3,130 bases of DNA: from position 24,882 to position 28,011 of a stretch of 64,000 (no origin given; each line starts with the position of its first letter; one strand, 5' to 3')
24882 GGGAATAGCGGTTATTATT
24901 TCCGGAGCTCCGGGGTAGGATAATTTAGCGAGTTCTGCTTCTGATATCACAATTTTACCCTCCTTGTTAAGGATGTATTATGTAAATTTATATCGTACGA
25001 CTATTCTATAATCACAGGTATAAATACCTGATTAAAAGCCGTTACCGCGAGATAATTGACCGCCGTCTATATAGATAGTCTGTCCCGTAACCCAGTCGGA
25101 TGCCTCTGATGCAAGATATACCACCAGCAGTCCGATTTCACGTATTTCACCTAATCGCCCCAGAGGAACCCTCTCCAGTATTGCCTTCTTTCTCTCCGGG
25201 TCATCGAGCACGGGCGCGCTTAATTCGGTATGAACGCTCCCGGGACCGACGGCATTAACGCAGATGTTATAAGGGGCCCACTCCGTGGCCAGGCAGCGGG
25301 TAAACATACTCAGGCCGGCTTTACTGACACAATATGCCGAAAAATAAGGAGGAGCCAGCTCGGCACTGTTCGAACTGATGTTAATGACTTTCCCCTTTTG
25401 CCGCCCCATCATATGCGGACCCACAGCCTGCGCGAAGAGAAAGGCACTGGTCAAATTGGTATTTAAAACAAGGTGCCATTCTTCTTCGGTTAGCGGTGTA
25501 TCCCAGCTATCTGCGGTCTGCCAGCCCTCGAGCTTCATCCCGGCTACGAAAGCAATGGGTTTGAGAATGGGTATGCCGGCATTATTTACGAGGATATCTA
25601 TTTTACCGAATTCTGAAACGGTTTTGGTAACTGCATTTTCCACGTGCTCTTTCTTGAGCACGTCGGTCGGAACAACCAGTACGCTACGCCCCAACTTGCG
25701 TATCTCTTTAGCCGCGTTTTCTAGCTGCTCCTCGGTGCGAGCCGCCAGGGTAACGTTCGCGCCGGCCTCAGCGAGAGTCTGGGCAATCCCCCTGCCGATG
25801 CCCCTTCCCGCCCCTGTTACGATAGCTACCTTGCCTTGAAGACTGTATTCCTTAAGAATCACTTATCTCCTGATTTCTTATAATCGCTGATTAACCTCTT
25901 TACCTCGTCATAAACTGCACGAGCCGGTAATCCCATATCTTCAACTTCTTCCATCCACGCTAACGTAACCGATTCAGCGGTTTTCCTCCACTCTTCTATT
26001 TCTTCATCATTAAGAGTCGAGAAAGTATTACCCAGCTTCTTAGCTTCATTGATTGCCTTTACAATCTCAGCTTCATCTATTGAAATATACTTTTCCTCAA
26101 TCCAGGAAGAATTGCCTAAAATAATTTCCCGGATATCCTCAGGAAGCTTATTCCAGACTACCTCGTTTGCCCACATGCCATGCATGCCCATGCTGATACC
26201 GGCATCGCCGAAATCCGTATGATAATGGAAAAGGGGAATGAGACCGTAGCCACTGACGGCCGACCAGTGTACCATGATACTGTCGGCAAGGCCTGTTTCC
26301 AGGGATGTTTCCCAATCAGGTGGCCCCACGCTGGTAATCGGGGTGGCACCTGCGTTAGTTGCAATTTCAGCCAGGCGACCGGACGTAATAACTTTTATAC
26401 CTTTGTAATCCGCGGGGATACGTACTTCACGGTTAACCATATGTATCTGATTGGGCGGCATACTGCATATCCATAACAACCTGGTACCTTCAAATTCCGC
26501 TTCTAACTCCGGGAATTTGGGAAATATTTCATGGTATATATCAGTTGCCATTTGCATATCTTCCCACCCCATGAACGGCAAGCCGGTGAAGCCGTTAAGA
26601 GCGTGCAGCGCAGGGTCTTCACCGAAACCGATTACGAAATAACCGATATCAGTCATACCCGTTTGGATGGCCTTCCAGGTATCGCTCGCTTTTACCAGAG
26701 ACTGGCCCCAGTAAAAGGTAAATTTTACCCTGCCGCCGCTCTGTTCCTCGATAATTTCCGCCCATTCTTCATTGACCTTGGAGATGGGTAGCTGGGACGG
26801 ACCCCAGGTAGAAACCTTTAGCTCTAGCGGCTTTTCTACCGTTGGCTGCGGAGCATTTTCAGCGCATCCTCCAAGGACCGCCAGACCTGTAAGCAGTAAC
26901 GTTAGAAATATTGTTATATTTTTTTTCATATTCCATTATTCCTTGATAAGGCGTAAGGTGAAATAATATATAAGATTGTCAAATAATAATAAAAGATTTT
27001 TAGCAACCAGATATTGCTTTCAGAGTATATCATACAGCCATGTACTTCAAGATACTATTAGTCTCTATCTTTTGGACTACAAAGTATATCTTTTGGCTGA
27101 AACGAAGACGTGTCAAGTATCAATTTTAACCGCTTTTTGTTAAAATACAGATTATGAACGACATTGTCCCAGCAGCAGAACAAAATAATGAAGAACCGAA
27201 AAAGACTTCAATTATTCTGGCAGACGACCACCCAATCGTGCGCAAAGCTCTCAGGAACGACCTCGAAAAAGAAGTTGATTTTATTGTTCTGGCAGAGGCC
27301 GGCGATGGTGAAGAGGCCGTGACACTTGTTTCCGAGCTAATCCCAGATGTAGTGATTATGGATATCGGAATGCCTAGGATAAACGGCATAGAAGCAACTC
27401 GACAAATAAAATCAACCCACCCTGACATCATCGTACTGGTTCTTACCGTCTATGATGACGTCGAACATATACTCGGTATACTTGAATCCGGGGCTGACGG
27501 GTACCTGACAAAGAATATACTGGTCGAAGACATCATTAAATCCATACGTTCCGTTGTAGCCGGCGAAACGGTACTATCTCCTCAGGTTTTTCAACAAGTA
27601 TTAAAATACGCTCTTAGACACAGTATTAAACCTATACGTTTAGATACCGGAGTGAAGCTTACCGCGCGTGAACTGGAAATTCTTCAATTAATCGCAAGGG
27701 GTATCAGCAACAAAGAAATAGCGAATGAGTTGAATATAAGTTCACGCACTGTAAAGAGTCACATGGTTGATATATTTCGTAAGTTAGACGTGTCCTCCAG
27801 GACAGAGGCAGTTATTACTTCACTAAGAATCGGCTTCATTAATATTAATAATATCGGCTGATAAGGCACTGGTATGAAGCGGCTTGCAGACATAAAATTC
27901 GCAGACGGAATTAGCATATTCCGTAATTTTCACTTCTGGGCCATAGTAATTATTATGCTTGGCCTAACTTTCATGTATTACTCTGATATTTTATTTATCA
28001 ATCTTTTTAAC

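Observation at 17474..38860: Regulon-defined amide/amine catabolic system under one NarL-type two-component system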

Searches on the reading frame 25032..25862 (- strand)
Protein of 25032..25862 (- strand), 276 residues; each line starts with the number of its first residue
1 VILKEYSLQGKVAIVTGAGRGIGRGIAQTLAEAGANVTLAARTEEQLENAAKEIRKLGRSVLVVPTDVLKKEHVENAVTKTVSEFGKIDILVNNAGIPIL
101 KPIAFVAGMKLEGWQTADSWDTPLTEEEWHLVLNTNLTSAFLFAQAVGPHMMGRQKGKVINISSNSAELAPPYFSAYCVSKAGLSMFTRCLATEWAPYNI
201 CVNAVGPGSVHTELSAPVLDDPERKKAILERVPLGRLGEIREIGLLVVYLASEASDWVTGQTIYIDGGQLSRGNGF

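Call 3: search_protein_families(library=pfam, proteins=[window:25032-25862:-])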
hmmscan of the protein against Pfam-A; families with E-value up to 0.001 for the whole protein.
window:25032-25862:- (276 aa): 6 families
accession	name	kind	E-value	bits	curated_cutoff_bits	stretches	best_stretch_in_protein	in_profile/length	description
PF13561.12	adh_short_C2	-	3e-64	217.3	27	1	17-268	1-234/236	Enoyl-(Acyl carrier protein) reductase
PF00106.31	adh_short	-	4.7e-58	196.3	26.6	1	11-220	1-192/195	short chain dehydrogenase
PF08659.16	KR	-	9.7e-09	35.8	22.6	1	13-101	3-95/180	KR domain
PF23441.1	SDR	-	5.4e-07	29.7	27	1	141-269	127-255/258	SDR-like rossmann domain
PF02737.24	3HCDH_N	-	8.6e-06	26.2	22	1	15-59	4-45/180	3-hydroxyacyl-CoA dehydrogenase, NAD binding domain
PF08643.16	DUF1776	-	9.1e-06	25.7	25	1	124-206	111-195/294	Fungal family of unknown function (DUF1776)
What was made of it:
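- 25032..25862 (-): SDR oxidoreductase (variable member). adh_short_C2 E 3e-64 (call 3).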

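Call 13: search_protein_families(library=ncbifam, proteins=[window:25032-25862:-], max_evalue=0.01)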
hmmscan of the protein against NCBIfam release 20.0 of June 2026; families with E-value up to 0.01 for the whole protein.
window:25032-25862:- (276 aa): 250 families (the best 25 are shown)
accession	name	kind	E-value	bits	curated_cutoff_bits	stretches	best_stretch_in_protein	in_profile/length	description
NF005559.1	PRK07231.1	subfamily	3e-72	243.1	215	1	8-270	2-248/249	glucose 1-dehydrogenase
NF006070.0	PRK08213.1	subfamily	3.9e-64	216.7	279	1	2-269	4-256/259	gluconate 5-dehydrogenase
NF005390.0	PRK06935.1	equivalog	1.4e-63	214.6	369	1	4-272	9-258/258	2-dehydro-3-deoxy-D-gluconate 5-dehydrogenase KduD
TIGR01830.1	3oxo_ACP_reduc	equivalog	9.1e-62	208.9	297.75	1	13-268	1-237/239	3-oxoacyl-[acyl-carrier-protein] reductase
NF005873.0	PRK07814.1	equivalog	2.4e-61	207.5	346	1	1-269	1-251/263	SDR family oxidoreductase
NF009466.0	PRK12826.1-2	subfamily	5.5e-61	206.2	222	1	11-269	4-244/248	3-oxoacyl-ACP reductase FabG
TIGR01832.1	kduD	equivalog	9.5e-61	205.4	338.85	1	6-272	1-248/248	2-dehydro-3-deoxy-D-gluconate 5-dehydrogenase KduD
NF005309.0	PRK06841.1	subfamily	3.1e-60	203.8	286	1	4-268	9-251/255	GolD/DthD family dehydrogenase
NF004197.0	PRK05653.1-1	equivalog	2.8e-59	200.7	332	1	6-269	3-246/249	3-oxoacyl-ACP reductase FabG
NF005711.0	PRK07523.1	subfamily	3.3e-59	200.5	413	1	4-268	4-250/255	SDR family oxidoreductase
NF004778.0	PRK06124.1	equivalog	4.3e-58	196.7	303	2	125-270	108-253/256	SDR family oxidoreductase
NF004198.0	PRK05653.1-3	equivalog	6.4e-58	196.1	296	1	7-269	4-246/248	3-oxoacyl-ACP reductase FabG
NF005488.0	PRK07097.1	equivalog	1.1e-57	195.1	369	1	2-271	2-259/266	gluconate 5-dehydrogenase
NF004791.0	PRK06138.1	equivalog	1.6e-57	194.7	312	1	7-270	2-250/252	SDR family oxidoreductase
NF009468.0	PRK12826.1-4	equivalog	1.4e-56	192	318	1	6-270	3-248/256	SDR family oxidoreductase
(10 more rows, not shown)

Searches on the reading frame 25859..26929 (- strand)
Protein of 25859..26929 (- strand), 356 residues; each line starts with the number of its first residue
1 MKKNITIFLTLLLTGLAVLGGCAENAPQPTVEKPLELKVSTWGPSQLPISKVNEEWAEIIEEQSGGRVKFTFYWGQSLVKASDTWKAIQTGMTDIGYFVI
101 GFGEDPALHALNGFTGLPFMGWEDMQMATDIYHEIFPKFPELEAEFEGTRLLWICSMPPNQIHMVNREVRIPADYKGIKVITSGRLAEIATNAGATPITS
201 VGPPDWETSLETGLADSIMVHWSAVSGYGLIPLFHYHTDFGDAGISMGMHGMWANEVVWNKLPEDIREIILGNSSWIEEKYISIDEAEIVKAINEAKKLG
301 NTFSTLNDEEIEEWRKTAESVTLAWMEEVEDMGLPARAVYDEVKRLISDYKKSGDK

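Call 3: search_protein_families(library=pfam, proteins=[window:25859-26929:-])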
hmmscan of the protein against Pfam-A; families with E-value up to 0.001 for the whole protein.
window:25859-26929:- (356 aa): 1 family
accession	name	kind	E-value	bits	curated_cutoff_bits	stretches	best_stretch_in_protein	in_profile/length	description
PF03480.18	DctP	-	2.5e-19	70.1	23.4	1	44-324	6-281/286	Bacterial extracellular solute-binding protein, family 7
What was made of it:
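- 25859..26929 (-): DctP-type (TRAP family 7) solute-binding lipoprotein, first gene of operon 1. No DctQ/M partner in the cluster. PF03480 E 2.5e-19 (call 3).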

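Call 13: search_protein_families(library=ncbifam, proteins=[window:25859-26929:-], max_evalue=0.01)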
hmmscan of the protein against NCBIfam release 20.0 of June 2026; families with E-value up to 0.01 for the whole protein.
window:25859-26929:- (356 aa): 2 families
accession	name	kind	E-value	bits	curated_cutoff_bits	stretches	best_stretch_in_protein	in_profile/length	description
NF037995.1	TRAP_S1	subfamily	1.5e-18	67.1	50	1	38-314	1-271/271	TRAP transporter substrate-binding protein DctP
TIGR00787.1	dctP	subfamily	0.0038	16.7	175.05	0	50-197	12-158/257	DctP family TRAP transporter solute-binding subunit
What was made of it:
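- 25859..26929 (-): NF037995 67 bits, above the cut-off of 50 (call 13).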

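Call 61: search_solved_structures(query=window:25859-26929:-, max_evalue=0.001)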
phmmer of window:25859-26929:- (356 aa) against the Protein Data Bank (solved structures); distinct sequences matched with E-value up to 0.001: 18.
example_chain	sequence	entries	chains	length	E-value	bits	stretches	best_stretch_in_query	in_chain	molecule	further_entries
7nr2_AAA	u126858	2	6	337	6.8e-25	91.3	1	42-355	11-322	TRAP dicarboxylate transporter, DctP subunit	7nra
7nqg_AAA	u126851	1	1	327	5.2e-22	81.8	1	32-350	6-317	TrapT family, dctP subunit, C4-dicarboxylate periplasmic binding protein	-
7nsw_AAA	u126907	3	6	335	3.9e-19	72.3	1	38-353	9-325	TRAP dicarboxylate transporter-DctP subunit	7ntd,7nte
7nrr_AAA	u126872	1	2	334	4.1e-19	72.2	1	39-353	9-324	TRAP dicarboxylate transporter-DctP subunit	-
5im2_A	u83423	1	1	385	5.6e-17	65.2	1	37-352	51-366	Twin-arginine translocation pathway signal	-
4n6d_A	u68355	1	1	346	1.4e-16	63.9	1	36-351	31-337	TRAP dicarboxylate transporter-DctP subunit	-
4p56_A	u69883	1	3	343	1.7e-16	63.6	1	24-270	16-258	Putative extracellular solute-binding protein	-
4pgn_A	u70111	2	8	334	1.8e-14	57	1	34-348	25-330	Extracellular solute-binding protein, family 7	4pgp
4nap_A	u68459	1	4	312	2e-14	56.8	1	34-348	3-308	Extracellular solute-binding protein, family 7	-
5i5p_A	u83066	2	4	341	1.1e-12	51.1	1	50-352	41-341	TRAP TRANSPORTER SOLUTE BINDING PROTEIN | TRAP solute Binding Protein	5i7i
5iga_A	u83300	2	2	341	2.9e-12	49.7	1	50-352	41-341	TRAP TRANSPORTER SOLUTE BINDING PROTEIN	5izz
2pfz_A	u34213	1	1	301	5.4e-12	48.8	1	55-255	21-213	Putative exported protein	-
4mco_A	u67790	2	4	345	3.3e-07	33.1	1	56-325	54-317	TRAP dicarboxylate transporter-DctP subunit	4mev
4p8b_A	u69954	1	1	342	3.5e-07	33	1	34-216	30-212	TRAP-type transporter, periplasmic component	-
6wgm_A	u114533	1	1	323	2.8e-06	30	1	56-267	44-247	TRAP-type C4-dicarboxylate transport system, periplasmic component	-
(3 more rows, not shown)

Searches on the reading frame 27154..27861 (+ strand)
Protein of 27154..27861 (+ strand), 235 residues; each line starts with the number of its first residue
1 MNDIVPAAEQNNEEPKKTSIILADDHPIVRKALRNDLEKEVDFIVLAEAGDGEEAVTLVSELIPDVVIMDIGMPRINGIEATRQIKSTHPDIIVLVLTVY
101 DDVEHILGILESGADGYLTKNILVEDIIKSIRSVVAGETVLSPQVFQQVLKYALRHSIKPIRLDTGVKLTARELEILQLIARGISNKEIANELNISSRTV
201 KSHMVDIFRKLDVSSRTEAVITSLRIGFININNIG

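Call 4: search_protein_families(library=pfam, proteins=[window:27154-27861:+])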
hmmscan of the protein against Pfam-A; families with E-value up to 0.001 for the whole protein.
window:27154-27861:+ (235 aa): 9 families
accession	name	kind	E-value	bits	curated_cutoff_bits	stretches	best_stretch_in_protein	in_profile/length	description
PF00072.30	Response_reg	-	7.6e-27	94.1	30.2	1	20-131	1-110/111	Response regulator receiver domain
PF00196.25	GerE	-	5e-21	74.5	23.5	1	168-221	2-55/57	Bacterial regulatory proteins, luxR family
PF04545.22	Sigma70_r4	-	3.4e-06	26.9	24.1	1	168-211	4-48/50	Sigma-70, region 4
PF13412.12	HTH_24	-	2.2e-05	24.4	21.9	1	172-204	4-38/48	Winged helix-turn-helix DNA-binding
PF08281.18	Sigma70_r4_2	-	2.7e-05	24.2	25.7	1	168-209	10-52/54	Sigma-70, region 4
PF13384.12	HTH_23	-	7e-05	23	24.6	1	172-201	6-35/50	Homeodomain-like domain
PF13518.12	HTH_28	-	0.00012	22.6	25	1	174-202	3-31/52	Helix-turn-helix domain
PF08279.18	HTH_11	-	0.00012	22.4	25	1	172-207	1-39/55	HTH domain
PF14493.12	HTH_40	-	0.00042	21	27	0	177-210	6-39/89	Helix-turn-helix domain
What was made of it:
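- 27154..27861 (+): NarL/UhpA-class response regulator (REC + GerE HTH), divergent from operon 1. PF00072 E 7.6e-27 and PF00196 E 5e-21 (call 4).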

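Call 73: search_protein_families(library=ncbifam, proteins=[window:27154-27861:+], max_evalue=1e-10)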
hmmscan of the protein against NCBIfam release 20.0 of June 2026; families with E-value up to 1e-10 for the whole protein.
window:27154-27861:+ (235 aa): 57 families (the best 25 are shown)
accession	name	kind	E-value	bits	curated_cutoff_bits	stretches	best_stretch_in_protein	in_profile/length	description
NF007935.0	PRK10651.1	equivalog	6.7e-51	172.5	250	1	15-221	4-208/216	two-component system response regulator NarL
NF047785.1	respo_reg_MadR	equivalog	7.9e-45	152.8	300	1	20-229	3-209/209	MadR family response regulator transcription factor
NF052445.1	RespRegMctR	equivalog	1.5e-43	148.6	300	1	19-220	3-196/205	two-component system response regulator MctR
NF007708.0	PRK10403.1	equivalog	9.9e-42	142.8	343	1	18-224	7-209/215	nitrate/nitrite response regulator protein NarP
NF007018.1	PRK09483.1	equivalog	4.8e-41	140.8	280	1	19-233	3-213/217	UvrY/SirA/GacA family response regulator transcription factor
NF011896.0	PRK15369.1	equivalog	5.6e-36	124.1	242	1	17-228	3-209/211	two component system response regulator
NF007403.0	PRK09935.1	equivalog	1.1e-27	97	271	1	16-218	2-199/210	fimbria biosynthesis transcriptional regulator FimZ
NF041830.1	RR_TF_ErdR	exception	5.7e-27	94.8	390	1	19-221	3-203/213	response regulator transcription factor ErdR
NF007685.0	PRK10360.1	equivalog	3.4e-26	92.3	258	1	19-218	3-187/196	response regulator transcription factor UhpA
NF007419.0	PRK09958.1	equivalog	6.9e-24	84.6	251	1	20-217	3-192/204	acid-sensing system DNA-binding response regulator EvgA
NF041367.1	CheY_Halo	equivalog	6.7e-23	81.3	200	1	20-135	1-114/114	chemotaxis protein CheY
NF001965.0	PRK00742.1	subfamily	1.2e-19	70.8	293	1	17-122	3-109/357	chemotaxis-specific protein-glutamate methyltransferase CheB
NF007505.1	PRK10100.1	equivalog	7.7e-19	68.2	250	1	124-221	103-197/204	biofilm master transcriptional regulator CsgD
NF009206.0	PRK12555.1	subfamily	1.8e-18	66.6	342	1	20-117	3-101/340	chemotaxis-specific protein-glutamate methyltransferase CheB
NF006900.1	PRK09390.1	equivalog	5e-18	65.4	255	1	16-225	3-199/203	response regulator FixJ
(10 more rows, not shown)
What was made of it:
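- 27154..27861 (+): NarL equivalog 172 bits, below the 250 cut-off (call 73).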
